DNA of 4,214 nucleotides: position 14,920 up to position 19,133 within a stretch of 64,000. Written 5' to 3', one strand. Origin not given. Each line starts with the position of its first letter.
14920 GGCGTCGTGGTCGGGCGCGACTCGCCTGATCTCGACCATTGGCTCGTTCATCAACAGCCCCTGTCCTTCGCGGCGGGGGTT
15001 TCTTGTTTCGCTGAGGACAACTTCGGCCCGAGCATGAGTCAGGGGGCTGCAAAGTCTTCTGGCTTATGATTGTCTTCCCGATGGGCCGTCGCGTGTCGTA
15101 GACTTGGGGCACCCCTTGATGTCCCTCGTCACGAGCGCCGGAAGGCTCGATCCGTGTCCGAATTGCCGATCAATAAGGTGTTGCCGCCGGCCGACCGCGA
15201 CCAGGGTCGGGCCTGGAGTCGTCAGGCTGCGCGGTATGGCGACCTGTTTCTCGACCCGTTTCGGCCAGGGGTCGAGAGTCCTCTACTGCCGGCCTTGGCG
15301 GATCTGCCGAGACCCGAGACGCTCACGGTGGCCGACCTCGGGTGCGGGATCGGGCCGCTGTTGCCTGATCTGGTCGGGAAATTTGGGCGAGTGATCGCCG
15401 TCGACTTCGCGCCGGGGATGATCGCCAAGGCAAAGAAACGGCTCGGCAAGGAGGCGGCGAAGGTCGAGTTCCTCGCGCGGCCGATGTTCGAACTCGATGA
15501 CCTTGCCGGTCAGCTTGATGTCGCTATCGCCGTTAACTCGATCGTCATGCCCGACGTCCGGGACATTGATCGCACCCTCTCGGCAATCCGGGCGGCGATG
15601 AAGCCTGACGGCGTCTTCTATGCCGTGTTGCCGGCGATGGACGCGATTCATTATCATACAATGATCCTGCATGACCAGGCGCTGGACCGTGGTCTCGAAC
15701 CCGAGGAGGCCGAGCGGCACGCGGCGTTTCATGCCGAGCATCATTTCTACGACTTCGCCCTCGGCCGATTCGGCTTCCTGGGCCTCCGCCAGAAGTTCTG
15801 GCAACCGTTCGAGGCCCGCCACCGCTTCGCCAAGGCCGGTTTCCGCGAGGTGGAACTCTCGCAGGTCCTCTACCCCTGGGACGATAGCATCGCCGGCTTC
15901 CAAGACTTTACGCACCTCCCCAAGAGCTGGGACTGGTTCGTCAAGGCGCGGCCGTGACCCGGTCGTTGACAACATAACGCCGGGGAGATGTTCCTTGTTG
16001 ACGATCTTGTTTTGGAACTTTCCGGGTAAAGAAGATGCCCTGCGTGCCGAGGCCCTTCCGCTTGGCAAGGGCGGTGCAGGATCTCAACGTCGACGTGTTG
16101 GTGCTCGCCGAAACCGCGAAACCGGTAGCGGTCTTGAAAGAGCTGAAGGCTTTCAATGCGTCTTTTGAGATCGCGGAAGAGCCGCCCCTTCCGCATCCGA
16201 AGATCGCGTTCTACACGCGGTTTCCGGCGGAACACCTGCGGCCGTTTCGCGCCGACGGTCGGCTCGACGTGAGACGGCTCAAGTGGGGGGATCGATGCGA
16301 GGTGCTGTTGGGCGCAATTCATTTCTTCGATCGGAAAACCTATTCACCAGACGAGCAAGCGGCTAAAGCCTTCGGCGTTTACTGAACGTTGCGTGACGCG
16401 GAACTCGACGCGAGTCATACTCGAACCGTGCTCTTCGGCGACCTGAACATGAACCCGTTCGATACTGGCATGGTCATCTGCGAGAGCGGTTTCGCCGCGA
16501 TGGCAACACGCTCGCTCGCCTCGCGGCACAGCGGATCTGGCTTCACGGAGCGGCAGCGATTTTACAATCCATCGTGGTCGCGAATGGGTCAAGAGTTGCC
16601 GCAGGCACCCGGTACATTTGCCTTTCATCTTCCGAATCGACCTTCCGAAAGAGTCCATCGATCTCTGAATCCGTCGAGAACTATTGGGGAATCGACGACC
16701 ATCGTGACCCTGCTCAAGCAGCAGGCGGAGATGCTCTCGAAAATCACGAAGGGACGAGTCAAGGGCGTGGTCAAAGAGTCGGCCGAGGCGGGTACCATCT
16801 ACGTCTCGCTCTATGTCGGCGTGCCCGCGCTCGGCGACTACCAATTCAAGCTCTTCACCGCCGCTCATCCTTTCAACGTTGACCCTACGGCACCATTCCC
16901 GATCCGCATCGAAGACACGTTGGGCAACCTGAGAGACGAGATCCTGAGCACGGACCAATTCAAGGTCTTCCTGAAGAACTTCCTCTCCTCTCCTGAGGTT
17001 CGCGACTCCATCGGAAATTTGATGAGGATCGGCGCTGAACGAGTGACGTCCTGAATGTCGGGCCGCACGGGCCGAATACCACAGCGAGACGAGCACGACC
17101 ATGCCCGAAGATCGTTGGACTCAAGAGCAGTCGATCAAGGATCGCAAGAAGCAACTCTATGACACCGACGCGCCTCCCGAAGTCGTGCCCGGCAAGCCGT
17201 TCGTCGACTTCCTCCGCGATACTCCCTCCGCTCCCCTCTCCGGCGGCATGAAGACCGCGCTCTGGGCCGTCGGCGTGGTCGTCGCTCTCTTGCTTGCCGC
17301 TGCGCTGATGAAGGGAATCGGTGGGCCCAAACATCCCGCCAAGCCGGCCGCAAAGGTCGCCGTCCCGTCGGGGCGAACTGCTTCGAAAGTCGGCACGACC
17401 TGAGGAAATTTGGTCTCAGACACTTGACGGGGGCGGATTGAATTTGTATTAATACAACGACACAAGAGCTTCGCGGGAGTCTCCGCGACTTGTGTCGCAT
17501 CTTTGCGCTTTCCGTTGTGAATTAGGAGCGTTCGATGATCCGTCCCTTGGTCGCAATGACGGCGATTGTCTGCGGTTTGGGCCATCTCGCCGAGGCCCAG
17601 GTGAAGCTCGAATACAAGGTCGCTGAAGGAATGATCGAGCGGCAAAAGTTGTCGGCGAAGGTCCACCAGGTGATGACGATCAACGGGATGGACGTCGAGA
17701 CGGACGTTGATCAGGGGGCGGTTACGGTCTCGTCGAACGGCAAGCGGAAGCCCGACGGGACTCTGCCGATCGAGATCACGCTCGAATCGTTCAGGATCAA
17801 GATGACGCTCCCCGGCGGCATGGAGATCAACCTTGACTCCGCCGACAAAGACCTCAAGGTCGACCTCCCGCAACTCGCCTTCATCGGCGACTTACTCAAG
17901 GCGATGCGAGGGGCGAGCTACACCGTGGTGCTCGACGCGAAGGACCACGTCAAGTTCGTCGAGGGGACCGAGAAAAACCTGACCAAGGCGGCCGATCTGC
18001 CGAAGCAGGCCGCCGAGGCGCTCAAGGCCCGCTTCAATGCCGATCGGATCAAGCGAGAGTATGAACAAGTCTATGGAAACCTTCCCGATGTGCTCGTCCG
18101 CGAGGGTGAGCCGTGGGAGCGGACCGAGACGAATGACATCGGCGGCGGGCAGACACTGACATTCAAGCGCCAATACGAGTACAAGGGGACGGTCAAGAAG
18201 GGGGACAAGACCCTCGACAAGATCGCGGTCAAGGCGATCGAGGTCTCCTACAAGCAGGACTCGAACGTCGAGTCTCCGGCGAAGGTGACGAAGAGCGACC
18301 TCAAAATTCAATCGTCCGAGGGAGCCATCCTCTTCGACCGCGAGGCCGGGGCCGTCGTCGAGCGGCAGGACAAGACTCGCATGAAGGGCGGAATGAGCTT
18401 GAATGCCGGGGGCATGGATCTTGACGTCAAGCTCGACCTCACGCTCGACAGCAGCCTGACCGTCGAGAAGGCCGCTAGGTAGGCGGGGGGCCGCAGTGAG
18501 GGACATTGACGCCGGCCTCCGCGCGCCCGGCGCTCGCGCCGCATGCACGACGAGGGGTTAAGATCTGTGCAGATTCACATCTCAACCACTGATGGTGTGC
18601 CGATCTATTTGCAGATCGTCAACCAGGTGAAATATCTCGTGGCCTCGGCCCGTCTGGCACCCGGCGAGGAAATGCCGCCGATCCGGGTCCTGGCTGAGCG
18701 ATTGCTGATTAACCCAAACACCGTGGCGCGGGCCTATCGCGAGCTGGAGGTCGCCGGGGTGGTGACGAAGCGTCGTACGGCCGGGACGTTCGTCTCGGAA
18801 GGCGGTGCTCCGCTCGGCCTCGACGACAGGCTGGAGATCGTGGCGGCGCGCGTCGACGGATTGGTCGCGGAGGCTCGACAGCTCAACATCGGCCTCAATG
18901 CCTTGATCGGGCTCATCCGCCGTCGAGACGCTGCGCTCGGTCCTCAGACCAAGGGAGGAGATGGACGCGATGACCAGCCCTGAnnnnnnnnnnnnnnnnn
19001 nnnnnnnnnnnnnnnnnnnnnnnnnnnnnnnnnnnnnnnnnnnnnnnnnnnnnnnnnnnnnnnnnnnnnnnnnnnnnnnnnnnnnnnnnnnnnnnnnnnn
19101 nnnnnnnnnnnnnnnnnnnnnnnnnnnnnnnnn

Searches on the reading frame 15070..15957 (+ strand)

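Call 20: search_protein_families(library=pfam, proteins=[window:15070-15957:+], max_evalue=0.001)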
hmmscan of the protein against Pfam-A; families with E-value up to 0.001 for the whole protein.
window:15070-15957:+ (295 aa): 6 families
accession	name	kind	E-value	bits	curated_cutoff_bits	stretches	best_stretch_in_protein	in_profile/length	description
PF13649.12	Methyltransf_25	-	1.5e-15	58.1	27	1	87-181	1-97/97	Methyltransferase domain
PF08242.18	Methyltransf_12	-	1e-11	45.8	30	1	89-183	2-98/98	Methyltransferase domain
PF08241.18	Methyltransf_11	-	8e-11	42.9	21.2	1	89-184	2-94/95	Methyltransferase domain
PF13847.12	Methyltransf_31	-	2e-10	41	27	1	85-189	5-113/145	Methyltransferase domain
PF13489.12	Methyltransf_23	-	4.4e-08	33.5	27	1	81-221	20-145/164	Methyltransferase domain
PF01209.24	Ubie_methyltran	-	6.9e-06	26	20.1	1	85-186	49-152/233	ubiE/COQ5 methyltransferase family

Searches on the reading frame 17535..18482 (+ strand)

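Call 20: search_protein_families(library=pfam, proteins=[window:17535-18482:+], max_evalue=0.001)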
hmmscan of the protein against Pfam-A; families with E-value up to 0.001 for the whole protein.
window:17535-18482:+ (315 aa): 1 family
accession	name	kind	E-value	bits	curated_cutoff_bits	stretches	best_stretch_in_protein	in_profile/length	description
PF19777.4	DUF6263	-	2.9e-15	56.9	26.7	1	74-218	1-145/196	Family of unknown function (DUF6263)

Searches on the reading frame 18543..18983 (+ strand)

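Call 20: search_protein_families(library=pfam, proteins=[window:18543-18983:+], max_evalue=0.001)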
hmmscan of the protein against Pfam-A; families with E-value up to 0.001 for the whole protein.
window:18543-18983:+ (146 aa): 1 family
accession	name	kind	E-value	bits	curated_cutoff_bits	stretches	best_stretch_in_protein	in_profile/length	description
PF00392.27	GntR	-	1.1e-12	47.9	27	1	22-84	2-64/64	Bacterial regulatory proteins, gntR family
